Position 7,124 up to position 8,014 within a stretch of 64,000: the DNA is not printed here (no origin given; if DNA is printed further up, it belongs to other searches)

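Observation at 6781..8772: Operon of HAD phosphatase, second NrdG-like radical-SAM enzyme, PRTase and T4-Pnk-like kinase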

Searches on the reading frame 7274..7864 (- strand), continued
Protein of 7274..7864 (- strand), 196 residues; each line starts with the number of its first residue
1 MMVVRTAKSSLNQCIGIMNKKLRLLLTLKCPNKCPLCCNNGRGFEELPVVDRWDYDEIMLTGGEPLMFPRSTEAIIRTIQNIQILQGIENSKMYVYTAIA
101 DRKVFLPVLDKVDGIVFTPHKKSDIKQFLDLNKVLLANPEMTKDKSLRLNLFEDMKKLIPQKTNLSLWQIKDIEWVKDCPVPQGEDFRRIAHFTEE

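Call 48: search_protein_families(library=pfam, alignment_id=A5, max_evalue=0.001)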
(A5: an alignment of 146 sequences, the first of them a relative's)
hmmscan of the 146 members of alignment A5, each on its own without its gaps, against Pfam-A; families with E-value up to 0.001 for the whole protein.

A. member 1, L161:5622-5942:- (106 aa): 0 families

B. families by the number of members that match (of 146 scanned): 77 families (the first 25 are shown)
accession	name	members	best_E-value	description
PF00004.35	AAA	2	5.7e-24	ATPase family associated with various cellular activities (AAA)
PF00271.37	Helicase_C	2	3.1e-20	Helicase conserved C-terminal domain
PF01507.26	PAPS_reduct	2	1.8e-18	Phosphoadenosine phosphosulfate reductase domain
PF09414.15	RNA_ligase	2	8.7e-17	RNA ligase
PF00149.33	Metallophos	2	2.2e-15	Calcineurin-like phosphoesterase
PF14359.12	DUF4406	2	1.5e-14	Domain of unknown function (DUF4406)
PF07728.20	AAA_5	2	1.7e-12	AAA domain (dynein-related subfamily)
PF01844.29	HNH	2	2.4e-11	HNH endonuclease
PF04851.21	ResIII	2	1e-10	Type III restriction enzyme, res subunit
PF14279.12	HNH_5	2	2.1e-08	HNH endonuclease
PF13551.12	HTH_29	2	3.2e-06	Winged helix-turn helix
PF13401.12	AAA_22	2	3e-05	AAA domain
PF13384.12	HTH_23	2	7.9e-05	Homeodomain-like domain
PF12773.13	DZR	2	0.00011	Double zinc ribbon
PF04860.17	Phage_portal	1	2.1e-102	Phage portal protein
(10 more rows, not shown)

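Call 68: fold_search(model_id=the predicted structure, library=viral)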
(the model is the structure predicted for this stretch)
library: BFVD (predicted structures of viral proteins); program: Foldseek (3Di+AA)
matches with E <= 10: 749; with E <= 0.001: 21
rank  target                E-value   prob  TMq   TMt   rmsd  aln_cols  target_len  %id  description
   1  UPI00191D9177         5.2e-24  1.00  0.95  0.95   1.5       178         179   53  (no name look-up for this kind of identifier)
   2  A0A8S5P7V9            1.0e-10  1.00  0.73  0.73   3.0       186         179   25  Radical SAM protein [Siphoviridae sp. ctmYS12]
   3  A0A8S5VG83            2.0e-05  1.00  0.50  0.27   6.3       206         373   14  Putative Fe-S oxidoreductase [Myoviridae sp. ctkfK18]
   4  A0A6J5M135            3.4e-05  1.00  0.59  0.30   6.9       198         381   15  Radical_SAM domain containing protein [uncultured Caudovirales phage]
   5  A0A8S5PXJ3            4.1e-05  1.00  0.50  0.29   5.2       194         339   15  Putative Fe-S oxidoreductase [Podoviridae sp. ctIlO27]
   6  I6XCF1                9.5e-05  1.00  0.47  0.28   5.8       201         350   14  MoaA/nifB/pqqE family protein [Vibrio phage phi-pp2]
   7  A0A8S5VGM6            1.3e-04  1.00  0.54  0.31   5.6       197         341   16  Tungsten cofactor oxidoreductase radical SAM maturase [Myoviridae sp. ctkfK18]
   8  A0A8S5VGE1            1.3e-04  1.00  0.53  0.29   4.8       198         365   13  Fe-S oxidoreductase [Myoviridae sp. ctkfK18]
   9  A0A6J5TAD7            1.7e-04  1.00  0.54  0.35   7.1       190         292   15  4Fe-4S single cluster domain containing protein [uncultured Caudovirales phage]
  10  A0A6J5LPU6            1.8e-04  1.00  0.57  0.51   6.3       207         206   18  Radical SAM core domain-containing protein [uncultured Caudovirales phage]
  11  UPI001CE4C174         2.5e-04  1.00  0.50  0.26   5.6       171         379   15  (no name look-up for this kind of identifier)
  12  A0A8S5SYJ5            2.8e-04  0.97  0.32  0.16   8.8       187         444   18  Radical SAM superfamily [Podoviridae sp. ctxqo3]
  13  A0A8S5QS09            3.2e-04  1.00  0.51  0.19   6.4       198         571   14  7-cyano-7-deazaguanine synthase [Myoviridae sp. ctgXL3]
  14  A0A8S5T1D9            5.4e-04  1.00  0.56  0.26   6.7       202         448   14  Fe-S oxidoreductase [Myoviridae sp. ctWb16]
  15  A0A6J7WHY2            5.4e-04  1.00  0.48  0.25   6.6       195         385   14  Radical_SAM domain containing protein [uncultured Caudovirales phage]
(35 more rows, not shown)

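Call 69: search_dna_similar(query=window:7274-7813:-, collection=phages, mode=protein, max_rows=60, rows=spread, max_evalue=0.001)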
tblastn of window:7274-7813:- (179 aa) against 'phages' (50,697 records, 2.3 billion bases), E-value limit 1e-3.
Records with a match: 38; places in all: 38; records where one place covers at least 80% of the query: 36.
Best place of each record, by identity: <60% 38.
By first word of the organism name: Bacteroides 28; uncultured 6; IAS 2; Kehishuvirus 1; Phocaeicola 1.
By host as written in the record: Bacteroides intestinalis DSM 108646 21; - 9; Homo sapiens 2; Bacteroides intestinalis APC919/174 2; Bacteroides cellulosilyticus 1; Bacteroides sp. 1; Bacteroides intestinalis BG4 1; Phocaeicola vulgatus BM8 1.
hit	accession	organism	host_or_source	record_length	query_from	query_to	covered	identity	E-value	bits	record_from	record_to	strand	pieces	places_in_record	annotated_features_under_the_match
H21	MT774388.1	uncultured phage cr112_1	human feces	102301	1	173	97%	57.1%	3e-44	161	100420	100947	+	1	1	HxsC-like His-Xaa-Ser system radical SAM maturase | hypothetical protein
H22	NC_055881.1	uncultured phage cr112_1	human feces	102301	1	173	97%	57.1%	3e-44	161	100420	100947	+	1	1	HxsC-like His-Xaa-Ser system radical SAM maturase | hypothetical protein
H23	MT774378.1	uncultured phage cr106_1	human feces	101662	1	173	97%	56.5%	3e-44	161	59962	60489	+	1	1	HxsC-like His-Xaa-Ser system radical SAM maturase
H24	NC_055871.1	uncultured phage cr106_1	human feces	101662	1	173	97%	56.5%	3e-44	161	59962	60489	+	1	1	HxsC-like His-Xaa-Ser system radical SAM maturase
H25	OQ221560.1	Bacteroides phage PhiCrAssBcn25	Bacteroides intestinalis DSM 108646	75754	1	173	97%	55.4%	2e-43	159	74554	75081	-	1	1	His-Xaa-Ser system radical SAM maturase HxsC-like protein | hypothetical protein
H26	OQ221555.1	Bacteroides phage PhiCrAssBcn20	Bacteroides intestinalis DSM 108646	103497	1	173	97%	55.4%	2e-43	159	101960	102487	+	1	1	His-Xaa-Ser system radical SAM maturase HxsC-like protein | hypothetical protein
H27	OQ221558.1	Bacteroides phage PhiCrAssBcn23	Bacteroides intestinalis DSM 108646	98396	1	173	97%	55.4%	3e-43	158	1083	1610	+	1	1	His-Xaa-Ser system radical SAM maturase HxsC-like protein | hypothetical protein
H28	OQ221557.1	Bacteroides phage PhiCrAssBcn22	Bacteroides intestinalis DSM 108646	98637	1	173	97%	55.4%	3e-43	158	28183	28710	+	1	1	His-Xaa-Ser system radical SAM maturase HxsC-like protein | hypothetical protein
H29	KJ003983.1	IAS virus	Homo sapiens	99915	2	179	99%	53.4%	5e-44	160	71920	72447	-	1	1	record has no annotation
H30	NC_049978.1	IAS virus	Homo sapiens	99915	2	179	99%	53.4%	5e-44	160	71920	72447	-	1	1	His-Xaa-Ser system radical SAM maturase HxsC-like protein | mRNAse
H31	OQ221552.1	Bacteroides phage PhiCrAssBcn17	Bacteroides intestinalis DSM 108646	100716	1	173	97%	54.8%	4e-43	158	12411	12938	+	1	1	His-Xaa-Ser system radical SAM maturase HxsC-like protein | hypothetical protein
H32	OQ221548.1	Bacteroides phage PhiCrAssBcn13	Bacteroides intestinalis DSM 108646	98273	1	173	97%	54.8%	6e-43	157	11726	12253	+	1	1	His-Xaa-Ser system radical SAM maturase HxsC-like protein | hypothetical protein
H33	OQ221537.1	Bacteroides phage PhiCrAssBcn2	Bacteroides intestinalis DSM 108646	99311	1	173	97%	54.8%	6e-43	157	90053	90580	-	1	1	His-Xaa-Ser system radical SAM maturase HxsC-like protein | hypothetical protein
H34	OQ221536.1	Bacteroides phage PhiCrAssBcn1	Bacteroides intestinalis DSM 108646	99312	1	173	97%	54.8%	6e-43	157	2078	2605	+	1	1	His-Xaa-Ser system radical SAM maturase HxsC-like protein | hypothetical protein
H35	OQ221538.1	Bacteroides phage PhiCrAssBcn3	Bacteroides intestinalis DSM 108646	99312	1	173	97%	54.8%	6e-43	157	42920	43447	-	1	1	His-Xaa-Ser system radical SAM maturase HxsC-like protein | hypothetical protein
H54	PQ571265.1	Bacteroides phage BI-TP1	Bacteroides intestinalis BG4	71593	27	178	85%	46.8%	2e-39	147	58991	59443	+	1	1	HxsC-like His-Xaa-Ser system radical SAM maturase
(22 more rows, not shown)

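Call 81: get_annotated_region(hit=H54, flank=9000)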
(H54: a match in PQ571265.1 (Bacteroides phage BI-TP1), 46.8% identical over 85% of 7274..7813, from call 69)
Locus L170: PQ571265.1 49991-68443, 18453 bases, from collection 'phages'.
description: Bacteroides phage BI-TP1, complete genome.
organism: Bacteroides phage BI-TP1 (NCBI taxid 3385213)
taxonomy: Viruses
host: Bacteroides intestinalis BG4; source: antibiotic induction; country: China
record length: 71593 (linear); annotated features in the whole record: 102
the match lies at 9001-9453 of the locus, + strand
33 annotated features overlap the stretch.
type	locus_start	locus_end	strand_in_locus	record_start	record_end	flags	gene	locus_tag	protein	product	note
CDS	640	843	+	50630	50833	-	-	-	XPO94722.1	hypothetical protein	BI-TP1_gp65; BI-TP1_gp65; None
CDS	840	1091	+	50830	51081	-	-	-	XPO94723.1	HTH DNA binding protein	BI-TP1_gp66; BI-TP1_gp66; Annot2=(hmm profile search-phrog [Rank2]) phrog_668 HTH DNA binding protein;Annot3=(structure ...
CDS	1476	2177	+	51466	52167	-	-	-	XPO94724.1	hypothetical protein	BI-TP1_gp67; BI-TP1_gp67; None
CDS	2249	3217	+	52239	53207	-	-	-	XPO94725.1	exonuclease VIII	BI-TP1_gp68; BI-TP1_gp68; Annot2=(structure alignment-afuniprot50) AF-A0A0F9N5B6-F1-model_v4 DUF3799 domain-containing ...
CDS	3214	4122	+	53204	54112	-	-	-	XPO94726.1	RecT-like ssDNA annealing protein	BI-TP1_gp69; BI-TP1_gp69; Annot2=(structure alignment-afuniprot50) AF-A0A1Q6H3M1-F1-model_v4 Recombinase ...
CDS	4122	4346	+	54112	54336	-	-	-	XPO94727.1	hypothetical protein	BI-TP1_gp70; BI-TP1_gp70; None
CDS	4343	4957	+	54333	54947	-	-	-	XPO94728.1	hypothetical protein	BI-TP1_gp71; BI-TP1_gp71; None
CDS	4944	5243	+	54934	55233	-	-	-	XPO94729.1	hypothetical protein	BI-TP1_gp72; BI-TP1_gp72; None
CDS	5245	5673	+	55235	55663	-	-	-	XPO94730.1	hypothetical protein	BI-TP1_gp73; BI-TP1_gp73; None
CDS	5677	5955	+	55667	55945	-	-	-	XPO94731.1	HU family DNA-binding protein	BI-TP1_gp74; BI-TP1_gp74; Annot2=(hmm profile search-phrog [Rank2]) phrog_379 DNA binding protein;Annot3=(structure ...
CDS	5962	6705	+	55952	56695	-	-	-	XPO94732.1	DUF2303 family protein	BI-TP1_gp75; BI-TP1_gp75; Annot2=(structure alignment-afuniprot50) AF-A0A1G4Q4P0-F1-model_v4 YfdQ family ...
CDS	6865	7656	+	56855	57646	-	-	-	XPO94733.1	putative band 7 family protein R614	BI-TP1_gp76; BI-TP1_gp76; Annot2=(hmm profile search-phrog [Rank2]) phrog_200 lipoprotein;Annot3=(structure ...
CDS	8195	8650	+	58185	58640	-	-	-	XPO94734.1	Holliday junction resolvase MOC1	BI-TP1_gp77; BI-TP1_gp77; Annot2= chloroplastic;Annot3=(hmm profile search-phrog [Rank2]) phrog_1770 Holliday junction ...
CDS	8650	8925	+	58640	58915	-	-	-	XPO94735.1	HNH endonuclease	BI-TP1_gp78; BI-TP1_gp78; None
CDS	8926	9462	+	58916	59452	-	-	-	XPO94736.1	HxsC-like His-Xaa-Ser system radical SAM maturase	BI-TP1_gp79; BI-TP1_gp79; Annot2=(structure alignment-afuniprot50) AF-A0A6H1ZHZ4-F1-model_v4 Putative iron-sulfur ...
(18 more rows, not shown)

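Call 83: search_protein_families(library=padloc, proteins=[window:7274-7813:-], max_evalue=0.01)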
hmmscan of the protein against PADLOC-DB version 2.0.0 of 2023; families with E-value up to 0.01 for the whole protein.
window:7274-7813:- (179 aa): 0 families

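Call 86: search_protein_families(library=phrogs, alignment_id=A5, max_evalue=0.00001)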
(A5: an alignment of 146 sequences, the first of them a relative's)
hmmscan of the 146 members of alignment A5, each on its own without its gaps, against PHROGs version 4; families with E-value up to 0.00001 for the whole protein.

A. member 1, L161:5622-5942:- (106 aa): 0 families

B. families by the number of members that match (of 146 scanned): 145 families (the first 25 are shown)
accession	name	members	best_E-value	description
phrog_9298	-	2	3.4e-102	radical SAM domain protein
phrog_62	-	2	3.3e-75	DNA helicase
phrog_548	-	2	7.7e-57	RNA ligase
phrog_424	-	2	2e-34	phosphoadenosine phosphosulfate reductase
phrog_355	-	2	2e-26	nucleoside 2-deoxyribosyltransferase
phrog_2118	-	2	1e-22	HNH endonuclease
phrog_5781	-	2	5.9e-20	-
phrog_3757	-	2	2.8e-19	-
phrog_16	-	2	3.8e-19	DNA helicase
phrog_1649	-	2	1.9e-17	metallo-phosphoesterase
phrog_2302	-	2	2.2e-13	phosphoadenosine phosphosulfate reductase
phrog_8660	-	2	3e-13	HNH endonuclease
phrog_2214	-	2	2e-10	HNH endonuclease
phrog_338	-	2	4.3e-09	HNH endonuclease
phrog_16726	-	2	7e-09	HNH endonuclease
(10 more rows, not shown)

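Call 87: search_solved_structures(query=A3, max_evalue=10, show_alignments=1)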
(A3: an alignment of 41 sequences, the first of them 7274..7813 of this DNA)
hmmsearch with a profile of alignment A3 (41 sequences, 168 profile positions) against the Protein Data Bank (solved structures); distinct sequences matched with E-value up to 10: 18.
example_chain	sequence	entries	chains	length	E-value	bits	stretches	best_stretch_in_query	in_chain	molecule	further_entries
9dfn_A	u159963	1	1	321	0.0016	21.7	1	7-77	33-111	Radical SAM core domain-containing protein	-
9dfu_A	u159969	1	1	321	0.0035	20.5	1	8-77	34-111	Radical SAM core domain-containing protein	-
1tv7_A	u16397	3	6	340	0.0037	20.4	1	2-76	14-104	Molybdenum cofactor biosynthesis protein A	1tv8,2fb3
8vpo_A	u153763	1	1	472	0.011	18.9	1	2-65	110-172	Radical SAM core domain-containing protein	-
6b4c_A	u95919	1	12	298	0.019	18.2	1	10-86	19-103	Viperin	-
9dgw_A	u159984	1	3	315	0.021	18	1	10-85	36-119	Radical SAM core domain-containing protein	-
9dfw_A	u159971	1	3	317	0.021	18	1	10-85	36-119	Radical SAM core domain-containing protein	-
7n7i_A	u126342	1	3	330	0.023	17.8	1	10-86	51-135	Viperin-like enzyme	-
8ai1_A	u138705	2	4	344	0.047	16.9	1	9-122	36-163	Putative peptide biosynthesis protein YydG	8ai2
8ai3_A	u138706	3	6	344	0.047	16.9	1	9-122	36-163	Putative peptide biosynthesis protein YydG | Radical SAM core domain-containing protein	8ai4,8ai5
8ai6_A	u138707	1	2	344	0.071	16.3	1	9-123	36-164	Putative peptide biosynthesis protein YydG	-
2fb2_A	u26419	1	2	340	0.074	16.2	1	4-76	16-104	Molybdenum cofactor biosynthesis protein A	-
8wm2_A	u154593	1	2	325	0.11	15.7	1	5-53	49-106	Fe-S radical SAM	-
5tgs_A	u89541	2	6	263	0.11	15.6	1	36-135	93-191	7-carboxy-7-deazaguanine synthase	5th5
5wgg_A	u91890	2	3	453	0.25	14.5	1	4-110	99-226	Radical SAM domain protein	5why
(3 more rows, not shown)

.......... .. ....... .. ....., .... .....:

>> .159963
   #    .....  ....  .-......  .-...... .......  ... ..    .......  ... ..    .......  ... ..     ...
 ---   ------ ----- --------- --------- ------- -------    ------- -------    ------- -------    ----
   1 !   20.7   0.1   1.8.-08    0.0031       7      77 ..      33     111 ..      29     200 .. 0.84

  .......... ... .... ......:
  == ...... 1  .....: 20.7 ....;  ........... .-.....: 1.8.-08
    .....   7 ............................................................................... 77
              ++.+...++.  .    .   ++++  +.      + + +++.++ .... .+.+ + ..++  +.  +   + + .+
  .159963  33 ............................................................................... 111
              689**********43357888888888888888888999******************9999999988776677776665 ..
